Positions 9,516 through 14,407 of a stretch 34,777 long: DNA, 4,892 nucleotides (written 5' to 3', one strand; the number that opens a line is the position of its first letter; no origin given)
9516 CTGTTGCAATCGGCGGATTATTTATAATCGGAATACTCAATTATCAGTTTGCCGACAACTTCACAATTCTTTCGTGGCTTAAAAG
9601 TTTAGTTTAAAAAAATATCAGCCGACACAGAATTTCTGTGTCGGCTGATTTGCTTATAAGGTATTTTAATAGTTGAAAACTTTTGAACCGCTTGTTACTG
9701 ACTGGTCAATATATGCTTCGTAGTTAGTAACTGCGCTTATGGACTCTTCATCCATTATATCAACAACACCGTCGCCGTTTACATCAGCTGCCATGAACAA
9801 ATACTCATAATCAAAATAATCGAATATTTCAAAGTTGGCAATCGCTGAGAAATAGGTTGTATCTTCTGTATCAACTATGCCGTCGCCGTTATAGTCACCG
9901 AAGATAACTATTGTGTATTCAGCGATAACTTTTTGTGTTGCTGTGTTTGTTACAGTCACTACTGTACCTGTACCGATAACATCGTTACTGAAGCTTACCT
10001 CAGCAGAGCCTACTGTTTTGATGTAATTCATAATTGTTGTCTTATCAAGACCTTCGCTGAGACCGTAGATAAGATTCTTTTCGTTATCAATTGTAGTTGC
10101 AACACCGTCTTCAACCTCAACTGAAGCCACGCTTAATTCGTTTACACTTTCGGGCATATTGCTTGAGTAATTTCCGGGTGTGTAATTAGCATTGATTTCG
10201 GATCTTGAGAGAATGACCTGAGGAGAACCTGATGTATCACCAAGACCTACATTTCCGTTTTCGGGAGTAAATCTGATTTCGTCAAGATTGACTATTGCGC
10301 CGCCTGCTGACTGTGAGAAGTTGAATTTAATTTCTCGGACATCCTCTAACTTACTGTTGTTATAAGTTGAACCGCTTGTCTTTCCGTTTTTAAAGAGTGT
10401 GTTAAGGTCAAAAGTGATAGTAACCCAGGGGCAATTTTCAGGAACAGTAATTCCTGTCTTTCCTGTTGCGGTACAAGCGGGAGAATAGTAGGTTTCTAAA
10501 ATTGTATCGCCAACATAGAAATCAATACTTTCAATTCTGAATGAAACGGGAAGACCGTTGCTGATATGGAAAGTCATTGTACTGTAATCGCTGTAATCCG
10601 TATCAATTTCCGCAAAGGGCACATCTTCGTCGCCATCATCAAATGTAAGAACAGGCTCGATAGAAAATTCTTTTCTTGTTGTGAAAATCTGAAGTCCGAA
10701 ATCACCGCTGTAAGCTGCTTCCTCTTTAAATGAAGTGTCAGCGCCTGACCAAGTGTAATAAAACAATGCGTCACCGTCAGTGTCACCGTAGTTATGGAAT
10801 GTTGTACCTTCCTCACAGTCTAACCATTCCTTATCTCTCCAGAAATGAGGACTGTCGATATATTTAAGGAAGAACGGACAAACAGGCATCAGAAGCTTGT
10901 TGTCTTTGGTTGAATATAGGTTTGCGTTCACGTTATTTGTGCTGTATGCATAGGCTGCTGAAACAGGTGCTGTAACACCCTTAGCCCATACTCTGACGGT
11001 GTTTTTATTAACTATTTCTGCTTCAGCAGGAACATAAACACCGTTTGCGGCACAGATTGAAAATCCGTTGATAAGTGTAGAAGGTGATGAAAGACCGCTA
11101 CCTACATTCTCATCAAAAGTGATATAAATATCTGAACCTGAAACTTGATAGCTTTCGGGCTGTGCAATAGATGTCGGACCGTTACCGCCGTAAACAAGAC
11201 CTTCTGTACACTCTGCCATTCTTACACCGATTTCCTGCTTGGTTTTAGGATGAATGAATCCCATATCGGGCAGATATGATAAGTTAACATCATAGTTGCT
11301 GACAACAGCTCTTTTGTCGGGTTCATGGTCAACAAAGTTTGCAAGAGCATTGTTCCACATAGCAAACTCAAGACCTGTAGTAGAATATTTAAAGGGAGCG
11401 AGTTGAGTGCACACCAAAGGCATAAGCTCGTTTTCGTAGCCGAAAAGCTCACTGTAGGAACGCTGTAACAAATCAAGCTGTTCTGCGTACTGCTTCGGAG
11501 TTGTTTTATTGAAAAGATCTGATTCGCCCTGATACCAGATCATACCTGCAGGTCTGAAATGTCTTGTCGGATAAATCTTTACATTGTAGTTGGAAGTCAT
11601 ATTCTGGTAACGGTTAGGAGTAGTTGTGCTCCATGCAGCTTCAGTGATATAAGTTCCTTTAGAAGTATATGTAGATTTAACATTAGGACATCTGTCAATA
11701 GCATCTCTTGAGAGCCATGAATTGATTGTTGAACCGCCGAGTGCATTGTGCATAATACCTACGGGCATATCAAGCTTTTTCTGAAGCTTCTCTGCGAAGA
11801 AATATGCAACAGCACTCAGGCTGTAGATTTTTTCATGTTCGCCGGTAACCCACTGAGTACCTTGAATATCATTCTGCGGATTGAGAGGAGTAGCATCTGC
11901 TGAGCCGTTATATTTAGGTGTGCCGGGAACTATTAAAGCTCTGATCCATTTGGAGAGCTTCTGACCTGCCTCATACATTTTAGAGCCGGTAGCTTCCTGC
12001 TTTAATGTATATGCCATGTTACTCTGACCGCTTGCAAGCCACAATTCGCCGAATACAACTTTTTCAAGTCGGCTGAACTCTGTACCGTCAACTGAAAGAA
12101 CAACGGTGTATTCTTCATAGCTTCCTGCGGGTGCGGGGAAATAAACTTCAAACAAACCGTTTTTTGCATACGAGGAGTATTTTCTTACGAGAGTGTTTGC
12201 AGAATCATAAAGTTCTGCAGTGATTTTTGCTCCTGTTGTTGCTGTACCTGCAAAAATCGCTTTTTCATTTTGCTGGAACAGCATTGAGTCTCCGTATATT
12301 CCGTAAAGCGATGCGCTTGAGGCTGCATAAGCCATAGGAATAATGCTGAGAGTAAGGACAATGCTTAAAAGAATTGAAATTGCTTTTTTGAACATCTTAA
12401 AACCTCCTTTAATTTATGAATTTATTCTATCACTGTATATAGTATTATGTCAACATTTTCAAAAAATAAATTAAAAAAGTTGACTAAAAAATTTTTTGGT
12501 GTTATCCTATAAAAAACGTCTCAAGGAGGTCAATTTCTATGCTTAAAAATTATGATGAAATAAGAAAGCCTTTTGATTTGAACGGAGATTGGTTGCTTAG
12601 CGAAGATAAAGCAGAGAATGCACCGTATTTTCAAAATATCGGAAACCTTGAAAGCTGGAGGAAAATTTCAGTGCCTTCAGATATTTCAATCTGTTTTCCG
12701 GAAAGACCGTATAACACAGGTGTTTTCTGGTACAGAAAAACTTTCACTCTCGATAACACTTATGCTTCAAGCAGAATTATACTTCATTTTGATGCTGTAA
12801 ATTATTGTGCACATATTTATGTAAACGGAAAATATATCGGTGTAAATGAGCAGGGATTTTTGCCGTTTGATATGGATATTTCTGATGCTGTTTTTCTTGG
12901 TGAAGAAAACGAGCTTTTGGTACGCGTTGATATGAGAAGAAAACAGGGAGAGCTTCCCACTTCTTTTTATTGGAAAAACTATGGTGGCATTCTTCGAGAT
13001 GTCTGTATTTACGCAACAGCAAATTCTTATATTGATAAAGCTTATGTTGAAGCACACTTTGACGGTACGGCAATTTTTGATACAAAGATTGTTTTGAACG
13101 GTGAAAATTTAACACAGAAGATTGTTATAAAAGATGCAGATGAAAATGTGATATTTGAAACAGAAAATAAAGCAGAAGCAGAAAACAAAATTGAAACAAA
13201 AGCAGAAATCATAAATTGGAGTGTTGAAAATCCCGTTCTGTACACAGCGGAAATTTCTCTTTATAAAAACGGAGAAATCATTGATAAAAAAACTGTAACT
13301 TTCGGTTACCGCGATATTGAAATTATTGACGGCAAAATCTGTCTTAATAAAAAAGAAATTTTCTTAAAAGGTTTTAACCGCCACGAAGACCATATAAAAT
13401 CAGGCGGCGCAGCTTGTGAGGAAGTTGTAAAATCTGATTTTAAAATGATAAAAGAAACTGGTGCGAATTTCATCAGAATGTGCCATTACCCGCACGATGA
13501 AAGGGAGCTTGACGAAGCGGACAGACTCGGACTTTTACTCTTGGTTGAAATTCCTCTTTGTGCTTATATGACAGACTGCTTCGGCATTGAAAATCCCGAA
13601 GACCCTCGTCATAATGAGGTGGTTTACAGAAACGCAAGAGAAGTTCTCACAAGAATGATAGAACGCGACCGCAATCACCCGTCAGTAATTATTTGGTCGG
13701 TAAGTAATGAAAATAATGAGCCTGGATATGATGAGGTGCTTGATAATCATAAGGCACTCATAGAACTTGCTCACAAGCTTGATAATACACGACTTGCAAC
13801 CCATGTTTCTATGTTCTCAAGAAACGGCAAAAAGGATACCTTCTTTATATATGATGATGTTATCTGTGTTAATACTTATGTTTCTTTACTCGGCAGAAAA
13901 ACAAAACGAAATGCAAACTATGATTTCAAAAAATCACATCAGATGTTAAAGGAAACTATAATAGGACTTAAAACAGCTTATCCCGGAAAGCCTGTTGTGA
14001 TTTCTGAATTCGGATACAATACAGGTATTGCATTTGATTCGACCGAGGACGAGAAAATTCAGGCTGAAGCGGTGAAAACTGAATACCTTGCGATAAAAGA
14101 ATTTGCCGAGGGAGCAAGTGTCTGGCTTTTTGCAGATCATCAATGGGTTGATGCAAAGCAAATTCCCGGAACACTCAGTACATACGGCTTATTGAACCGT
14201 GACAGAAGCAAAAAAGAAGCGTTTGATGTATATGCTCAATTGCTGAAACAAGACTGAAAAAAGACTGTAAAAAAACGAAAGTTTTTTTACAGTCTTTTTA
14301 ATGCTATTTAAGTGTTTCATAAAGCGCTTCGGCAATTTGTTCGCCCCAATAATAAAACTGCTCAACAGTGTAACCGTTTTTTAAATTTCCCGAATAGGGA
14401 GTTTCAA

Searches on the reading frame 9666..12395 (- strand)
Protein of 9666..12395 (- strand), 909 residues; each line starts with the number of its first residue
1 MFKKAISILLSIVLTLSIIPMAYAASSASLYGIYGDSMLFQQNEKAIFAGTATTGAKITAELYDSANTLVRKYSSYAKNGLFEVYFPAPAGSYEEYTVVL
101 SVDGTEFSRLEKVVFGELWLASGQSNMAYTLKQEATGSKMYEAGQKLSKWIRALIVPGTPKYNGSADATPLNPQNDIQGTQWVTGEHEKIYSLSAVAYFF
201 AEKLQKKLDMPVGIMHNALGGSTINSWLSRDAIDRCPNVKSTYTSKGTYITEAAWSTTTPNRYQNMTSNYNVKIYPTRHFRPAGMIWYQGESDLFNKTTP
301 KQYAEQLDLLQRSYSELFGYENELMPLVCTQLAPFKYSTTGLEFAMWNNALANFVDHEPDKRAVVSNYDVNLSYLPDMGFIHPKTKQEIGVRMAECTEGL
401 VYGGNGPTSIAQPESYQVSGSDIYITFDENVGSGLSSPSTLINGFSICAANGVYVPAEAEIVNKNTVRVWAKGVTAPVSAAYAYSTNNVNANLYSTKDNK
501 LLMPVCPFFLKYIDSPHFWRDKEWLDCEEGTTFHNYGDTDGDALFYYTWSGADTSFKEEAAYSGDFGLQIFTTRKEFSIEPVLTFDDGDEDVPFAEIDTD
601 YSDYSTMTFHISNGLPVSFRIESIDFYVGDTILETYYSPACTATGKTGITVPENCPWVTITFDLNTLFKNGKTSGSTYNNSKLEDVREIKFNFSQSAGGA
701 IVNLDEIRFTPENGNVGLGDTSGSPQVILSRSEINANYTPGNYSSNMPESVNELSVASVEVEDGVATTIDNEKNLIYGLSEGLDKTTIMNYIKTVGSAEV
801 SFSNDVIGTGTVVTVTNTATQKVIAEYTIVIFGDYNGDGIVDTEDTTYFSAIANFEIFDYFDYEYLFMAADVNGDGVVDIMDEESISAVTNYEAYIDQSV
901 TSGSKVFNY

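Call 5: search_protein_families(library=pfam, proteins=[window:9666-12395:-])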
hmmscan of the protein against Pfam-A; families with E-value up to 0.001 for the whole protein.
window:9666-12395:- (909 aa): 1 family
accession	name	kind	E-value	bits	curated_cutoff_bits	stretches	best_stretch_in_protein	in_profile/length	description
PF03629.24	SASA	-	2e-15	57.5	24.8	1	117-395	3-222/226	Carbohydrate esterase, sialic acid-specific acetylesterase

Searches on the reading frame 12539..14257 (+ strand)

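Call 5: search_protein_families(library=pfam, proteins=[window:12539-14257:+])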
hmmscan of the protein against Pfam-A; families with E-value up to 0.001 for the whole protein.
window:12539-14257:+ (572 aa): 4 families
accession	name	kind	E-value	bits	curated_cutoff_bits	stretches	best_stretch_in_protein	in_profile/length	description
PF02836.23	Glyco_hydro_2_C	-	4.2e-42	144.8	21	1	260-566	1-294/302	Glycosyl hydrolases family 2, TIM barrel domain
PF02837.24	Glyco_hydro_2_N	-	3.7e-18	66.5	28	1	40-159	46-167/169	Glycosyl hydrolases family 2, sugar binding domain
PF00703.27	Glyco_hydro_2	-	5.8e-12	46.8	23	1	164-258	2-109/109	Glycosyl hydrolases family 2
PF22666.2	Glyco_hydro_2_N2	-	1.3e-10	42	27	1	62-137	49-124/167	Glycosyl hydrolase 2 galactose-binding domain-like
